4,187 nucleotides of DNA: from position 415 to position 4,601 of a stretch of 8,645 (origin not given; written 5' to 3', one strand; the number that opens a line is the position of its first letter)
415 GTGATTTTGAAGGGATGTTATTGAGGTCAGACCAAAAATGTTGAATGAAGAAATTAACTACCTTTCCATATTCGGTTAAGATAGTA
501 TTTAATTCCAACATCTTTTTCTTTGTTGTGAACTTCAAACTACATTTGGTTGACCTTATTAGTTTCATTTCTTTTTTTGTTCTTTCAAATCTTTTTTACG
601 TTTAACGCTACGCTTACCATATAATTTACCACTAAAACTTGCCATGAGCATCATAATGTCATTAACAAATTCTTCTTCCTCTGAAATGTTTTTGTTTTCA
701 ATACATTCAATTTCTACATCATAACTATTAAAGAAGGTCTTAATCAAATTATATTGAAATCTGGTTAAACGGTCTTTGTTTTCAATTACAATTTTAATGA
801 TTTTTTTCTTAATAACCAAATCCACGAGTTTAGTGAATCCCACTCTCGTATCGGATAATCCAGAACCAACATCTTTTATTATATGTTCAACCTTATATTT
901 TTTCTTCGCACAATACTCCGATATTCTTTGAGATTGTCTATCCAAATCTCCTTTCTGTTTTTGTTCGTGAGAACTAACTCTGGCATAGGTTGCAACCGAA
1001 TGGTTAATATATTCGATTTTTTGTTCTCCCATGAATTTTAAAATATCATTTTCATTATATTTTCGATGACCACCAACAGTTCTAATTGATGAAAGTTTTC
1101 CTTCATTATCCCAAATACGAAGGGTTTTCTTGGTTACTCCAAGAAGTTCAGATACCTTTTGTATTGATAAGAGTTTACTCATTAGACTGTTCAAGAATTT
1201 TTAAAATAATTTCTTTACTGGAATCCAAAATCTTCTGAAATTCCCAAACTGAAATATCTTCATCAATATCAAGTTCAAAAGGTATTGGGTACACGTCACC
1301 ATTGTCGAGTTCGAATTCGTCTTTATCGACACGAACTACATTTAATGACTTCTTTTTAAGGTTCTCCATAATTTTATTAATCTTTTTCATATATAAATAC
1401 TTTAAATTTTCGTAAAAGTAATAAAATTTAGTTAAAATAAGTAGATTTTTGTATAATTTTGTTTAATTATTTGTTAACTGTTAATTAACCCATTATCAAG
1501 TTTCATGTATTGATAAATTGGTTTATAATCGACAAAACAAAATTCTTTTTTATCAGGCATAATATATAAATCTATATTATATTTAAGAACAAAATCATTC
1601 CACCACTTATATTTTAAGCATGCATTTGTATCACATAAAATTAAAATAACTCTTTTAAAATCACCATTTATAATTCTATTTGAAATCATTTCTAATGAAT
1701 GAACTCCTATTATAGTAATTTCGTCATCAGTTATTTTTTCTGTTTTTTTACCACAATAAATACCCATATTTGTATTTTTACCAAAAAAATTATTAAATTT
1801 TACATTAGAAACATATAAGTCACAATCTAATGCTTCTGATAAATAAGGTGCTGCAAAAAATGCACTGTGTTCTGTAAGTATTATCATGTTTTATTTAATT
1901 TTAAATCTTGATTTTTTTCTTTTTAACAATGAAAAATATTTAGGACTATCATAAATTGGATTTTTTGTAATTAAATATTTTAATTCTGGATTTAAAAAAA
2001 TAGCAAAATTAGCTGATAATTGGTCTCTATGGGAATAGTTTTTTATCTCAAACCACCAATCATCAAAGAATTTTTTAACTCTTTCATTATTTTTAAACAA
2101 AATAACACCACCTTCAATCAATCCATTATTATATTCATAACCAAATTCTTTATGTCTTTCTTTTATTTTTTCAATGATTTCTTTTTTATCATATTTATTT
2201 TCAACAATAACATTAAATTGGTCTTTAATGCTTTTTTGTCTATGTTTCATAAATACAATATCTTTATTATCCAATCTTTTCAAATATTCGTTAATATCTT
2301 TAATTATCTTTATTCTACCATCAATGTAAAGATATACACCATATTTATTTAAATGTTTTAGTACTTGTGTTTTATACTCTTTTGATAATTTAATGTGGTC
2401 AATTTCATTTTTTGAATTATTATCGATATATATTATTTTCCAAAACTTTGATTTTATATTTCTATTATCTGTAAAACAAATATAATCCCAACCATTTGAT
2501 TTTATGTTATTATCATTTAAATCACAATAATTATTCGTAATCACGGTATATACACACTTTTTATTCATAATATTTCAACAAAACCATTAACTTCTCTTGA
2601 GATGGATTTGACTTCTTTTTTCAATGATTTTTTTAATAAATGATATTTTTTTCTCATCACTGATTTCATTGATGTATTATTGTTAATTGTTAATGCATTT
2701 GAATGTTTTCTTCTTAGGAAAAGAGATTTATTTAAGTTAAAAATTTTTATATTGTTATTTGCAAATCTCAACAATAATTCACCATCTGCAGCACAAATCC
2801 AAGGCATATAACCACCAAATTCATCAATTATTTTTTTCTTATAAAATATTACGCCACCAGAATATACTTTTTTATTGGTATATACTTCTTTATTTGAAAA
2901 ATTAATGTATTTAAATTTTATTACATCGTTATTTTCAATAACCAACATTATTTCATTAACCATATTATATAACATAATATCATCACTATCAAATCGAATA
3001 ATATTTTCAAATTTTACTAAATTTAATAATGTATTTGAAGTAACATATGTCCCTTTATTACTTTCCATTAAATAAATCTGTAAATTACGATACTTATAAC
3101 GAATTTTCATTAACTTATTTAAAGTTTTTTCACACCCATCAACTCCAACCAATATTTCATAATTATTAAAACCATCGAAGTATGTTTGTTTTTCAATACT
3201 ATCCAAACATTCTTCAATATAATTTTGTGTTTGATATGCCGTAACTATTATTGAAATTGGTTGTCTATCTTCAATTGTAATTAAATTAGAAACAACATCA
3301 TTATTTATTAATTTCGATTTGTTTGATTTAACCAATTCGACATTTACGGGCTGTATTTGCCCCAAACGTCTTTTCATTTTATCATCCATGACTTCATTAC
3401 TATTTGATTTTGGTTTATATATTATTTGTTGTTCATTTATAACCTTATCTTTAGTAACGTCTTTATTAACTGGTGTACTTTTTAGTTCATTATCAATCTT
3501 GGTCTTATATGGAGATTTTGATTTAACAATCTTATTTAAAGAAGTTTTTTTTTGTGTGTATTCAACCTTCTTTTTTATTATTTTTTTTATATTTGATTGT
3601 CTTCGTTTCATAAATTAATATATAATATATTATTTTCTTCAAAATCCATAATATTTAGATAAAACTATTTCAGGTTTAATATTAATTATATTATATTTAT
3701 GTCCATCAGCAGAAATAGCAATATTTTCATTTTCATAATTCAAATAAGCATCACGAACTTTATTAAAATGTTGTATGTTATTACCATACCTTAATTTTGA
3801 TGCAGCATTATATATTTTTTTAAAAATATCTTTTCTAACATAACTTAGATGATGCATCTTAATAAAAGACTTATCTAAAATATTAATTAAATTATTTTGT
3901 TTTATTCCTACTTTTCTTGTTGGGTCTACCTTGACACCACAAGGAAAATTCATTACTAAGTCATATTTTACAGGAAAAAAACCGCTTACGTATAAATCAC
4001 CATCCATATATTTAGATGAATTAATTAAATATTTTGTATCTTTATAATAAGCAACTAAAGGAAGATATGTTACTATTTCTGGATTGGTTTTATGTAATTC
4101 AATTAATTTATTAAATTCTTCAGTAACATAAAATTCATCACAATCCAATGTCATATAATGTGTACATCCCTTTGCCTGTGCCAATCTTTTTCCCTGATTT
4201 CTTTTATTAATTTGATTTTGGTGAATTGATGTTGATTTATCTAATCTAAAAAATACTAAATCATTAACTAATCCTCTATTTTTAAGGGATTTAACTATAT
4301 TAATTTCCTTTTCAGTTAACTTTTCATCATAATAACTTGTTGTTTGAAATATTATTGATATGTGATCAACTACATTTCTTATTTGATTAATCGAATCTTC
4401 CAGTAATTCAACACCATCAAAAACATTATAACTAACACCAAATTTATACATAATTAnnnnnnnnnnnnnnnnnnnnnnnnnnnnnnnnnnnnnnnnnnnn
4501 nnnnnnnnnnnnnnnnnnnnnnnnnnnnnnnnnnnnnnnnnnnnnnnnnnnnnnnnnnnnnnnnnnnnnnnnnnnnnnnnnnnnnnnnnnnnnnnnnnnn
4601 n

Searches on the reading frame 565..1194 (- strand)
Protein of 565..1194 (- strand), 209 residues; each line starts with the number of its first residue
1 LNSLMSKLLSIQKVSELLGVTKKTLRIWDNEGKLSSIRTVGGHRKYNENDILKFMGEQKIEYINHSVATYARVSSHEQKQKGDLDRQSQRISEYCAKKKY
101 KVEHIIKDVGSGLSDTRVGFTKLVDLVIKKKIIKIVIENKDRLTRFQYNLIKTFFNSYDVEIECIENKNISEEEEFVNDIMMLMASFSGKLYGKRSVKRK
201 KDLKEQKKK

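Call 6: search_protein_families(library=pfam, max_evalue=0.1, proteins=[window:565-1194:-])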
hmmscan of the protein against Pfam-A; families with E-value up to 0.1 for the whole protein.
window:565-1194:- (209 aa): 5 families
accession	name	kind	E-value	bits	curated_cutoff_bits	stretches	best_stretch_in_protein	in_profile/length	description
PF00239.26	Resolvase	-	1.7e-19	70.8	23.3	1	68-207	2-143/145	Resolvase, N terminal domain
PF00376.29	MerR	-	3.5e-11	43.2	28.2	1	10-46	1-38/38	MerR family regulatory protein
PF13411.12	MerR_1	-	1.3e-10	41.7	21.6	1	10-53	2-45/69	MerR HTH family regulatory protein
PF12728.13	HTH_17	-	7e-09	36.3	27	1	8-58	1-50/51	Helix-turn-helix domain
PF12910.14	PHD_like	-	0.019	15.4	27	1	114-169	8-65/141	Antitoxin of toxin-antitoxin, RelE / RelB, TA system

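Call 23: search_protein_families(library=phrogs, max_evalue=0.001, proteins=[window:565-1194:-])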
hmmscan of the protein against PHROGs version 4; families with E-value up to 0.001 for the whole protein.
window:565-1194:- (209 aa): 9 families
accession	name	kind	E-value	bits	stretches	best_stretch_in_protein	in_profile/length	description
phrog_6620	-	integration and excision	2.1e-52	178.6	1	9-208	2-196/201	transposase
phrog_95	-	integration and excision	4.1e-13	49.8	1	63-187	86-214/651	integrase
phrog_125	-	DNA, RNA and nucleotide metabolism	3e-10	41.1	1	61-207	16-154/254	DNA invertase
phrog_11671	-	unknown function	3.6e-09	37.9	1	8-53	7-53/146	-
phrog_66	-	integration and excision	5.2e-09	37.2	1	2-110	87-200/412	excisionase and transcriptional regulator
phrog_7735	-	integration and excision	1.1e-05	26.7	1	5-96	2-90/99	excisionase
phrog_597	-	DNA, RNA and nucleotide metabolism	0.00021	22.4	1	5-54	109-160/200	DNA binding protein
phrog_1729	-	unknown function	0.00029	21.9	1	13-56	97-139/142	-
phrog_20793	-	unknown function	0.00054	21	1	9-53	8-53/86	-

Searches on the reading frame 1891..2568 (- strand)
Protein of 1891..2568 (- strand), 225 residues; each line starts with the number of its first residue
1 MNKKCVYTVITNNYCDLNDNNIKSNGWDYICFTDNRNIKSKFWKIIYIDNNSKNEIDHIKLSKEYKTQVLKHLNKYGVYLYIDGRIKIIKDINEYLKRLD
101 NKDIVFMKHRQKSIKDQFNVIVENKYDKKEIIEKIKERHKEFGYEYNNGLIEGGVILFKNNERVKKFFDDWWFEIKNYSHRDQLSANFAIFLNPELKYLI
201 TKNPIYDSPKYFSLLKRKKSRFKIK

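Call 6: search_protein_families(library=pfam, max_evalue=0.1, proteins=[window:1891-2568:-])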
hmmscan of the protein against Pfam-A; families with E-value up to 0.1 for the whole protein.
window:1891-2568:- (225 aa): 1 family
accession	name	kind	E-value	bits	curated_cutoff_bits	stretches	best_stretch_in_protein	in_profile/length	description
PF22925.3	TS_C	-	0.046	13.8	27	1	39-124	107-191/202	Trans-sialidase, C-terminal domain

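Call 23: search_protein_families(library=phrogs, max_evalue=0.001, proteins=[window:1891-2568:-])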
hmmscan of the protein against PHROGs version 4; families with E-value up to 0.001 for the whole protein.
window:1891-2568:- (225 aa): 1 family
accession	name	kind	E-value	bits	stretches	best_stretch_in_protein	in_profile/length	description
phrog_26101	-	moron, auxiliary metabolic gene and host takeover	4.7e-20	73.2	1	3-191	4-187/407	glycosyltransferase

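Call 37: find_encoding_contigs(protein=window:1891-2568:-, flank=6000, max_places=10)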
Protein window:1891-2568:- (225 aa): 3 contigs read that carry it; 3 places shown.
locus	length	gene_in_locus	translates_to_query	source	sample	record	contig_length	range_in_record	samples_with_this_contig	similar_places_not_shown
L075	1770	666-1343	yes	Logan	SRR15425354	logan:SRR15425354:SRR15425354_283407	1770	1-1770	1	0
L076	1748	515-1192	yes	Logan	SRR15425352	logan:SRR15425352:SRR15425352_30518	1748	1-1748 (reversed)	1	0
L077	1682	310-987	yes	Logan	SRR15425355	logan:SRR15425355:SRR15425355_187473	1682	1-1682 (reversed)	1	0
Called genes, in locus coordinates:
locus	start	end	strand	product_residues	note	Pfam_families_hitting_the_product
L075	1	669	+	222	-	?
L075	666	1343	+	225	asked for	-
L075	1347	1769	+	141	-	?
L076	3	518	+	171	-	?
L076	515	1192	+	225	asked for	-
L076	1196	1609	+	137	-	-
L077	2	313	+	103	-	?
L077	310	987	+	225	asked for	-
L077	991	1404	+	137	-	-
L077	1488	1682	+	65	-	?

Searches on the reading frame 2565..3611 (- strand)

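Call 6: search_protein_families(library=pfam, max_evalue=0.1, proteins=[window:2565-3611:-])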
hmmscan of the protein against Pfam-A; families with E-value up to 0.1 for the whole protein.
window:2565-3611:- (348 aa): 2 families
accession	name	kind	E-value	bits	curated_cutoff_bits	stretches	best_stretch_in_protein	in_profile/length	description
PF00535.33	Glycos_transf_2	-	5.6e-10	39.8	23.3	1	120-233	1-113/168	Glycosyl transferase family 2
PF13641.12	Glyco_tranf_2_3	-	6.4e-08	33.3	27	1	118-213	2-99/230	Glycosyltransferase like family 2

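Call 23: search_protein_families(library=phrogs, max_evalue=0.001, proteins=[window:2565-3611:-])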
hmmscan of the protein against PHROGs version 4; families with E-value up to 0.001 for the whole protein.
window:2565-3611:- (348 aa): 0 families

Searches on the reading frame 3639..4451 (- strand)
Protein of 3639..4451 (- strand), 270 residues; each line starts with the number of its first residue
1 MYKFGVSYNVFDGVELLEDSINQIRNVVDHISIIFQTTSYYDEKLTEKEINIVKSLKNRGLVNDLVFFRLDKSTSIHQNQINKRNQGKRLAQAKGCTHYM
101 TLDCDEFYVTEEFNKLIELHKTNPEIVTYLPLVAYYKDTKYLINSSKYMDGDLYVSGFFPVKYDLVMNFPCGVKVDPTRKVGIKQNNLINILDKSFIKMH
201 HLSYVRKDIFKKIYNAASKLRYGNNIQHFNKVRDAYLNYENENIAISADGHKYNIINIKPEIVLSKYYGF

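Call 6: search_protein_families(library=pfam, max_evalue=0.1, proteins=[window:3639-4451:-])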
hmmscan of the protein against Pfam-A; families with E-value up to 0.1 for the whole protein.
window:3639-4451:- (270 aa): 3 families
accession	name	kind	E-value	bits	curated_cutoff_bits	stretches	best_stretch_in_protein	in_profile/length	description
PF24654.2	CEP76_N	-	0.018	15.8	27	1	22-66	17-57/60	CEP76 N-terminal domain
PF00535.33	Glycos_transf_2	-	0.021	15.2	23.3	1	80-212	66-166/168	Glycosyl transferase family 2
PF13704.12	Glyco_tranf_2_4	-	0.048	14.6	27.5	1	63-112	41-88/98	Glycosyl transferase family 2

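Call 23: search_protein_families(library=phrogs, max_evalue=0.001, proteins=[window:3639-4451:-])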
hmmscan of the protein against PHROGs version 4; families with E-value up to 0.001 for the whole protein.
window:3639-4451:- (270 aa): 0 families

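Call 36: find_encoding_contigs(protein=window:3639-4451:-, flank=6000, max_places=10)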
Protein window:3639-4451:- (270 aa): 2 contigs read that carry it; 2 places shown.
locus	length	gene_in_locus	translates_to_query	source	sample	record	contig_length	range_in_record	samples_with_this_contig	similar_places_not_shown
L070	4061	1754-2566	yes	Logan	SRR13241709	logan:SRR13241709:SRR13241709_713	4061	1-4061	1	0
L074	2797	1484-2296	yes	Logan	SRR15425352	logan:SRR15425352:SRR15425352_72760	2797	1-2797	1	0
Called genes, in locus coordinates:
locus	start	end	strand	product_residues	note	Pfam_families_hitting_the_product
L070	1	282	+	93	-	?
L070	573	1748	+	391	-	PF13712:Glyco_tranf_2_5, PF00535:Glycos_transf_2, PF13641:Glyco_tranf_2_3 (weak)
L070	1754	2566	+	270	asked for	-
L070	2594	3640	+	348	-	PF00535:Glycos_transf_2, PF13641:Glyco_tranf_2_3 (weak)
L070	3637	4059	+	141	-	?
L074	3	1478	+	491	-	?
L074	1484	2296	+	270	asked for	-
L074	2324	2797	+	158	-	?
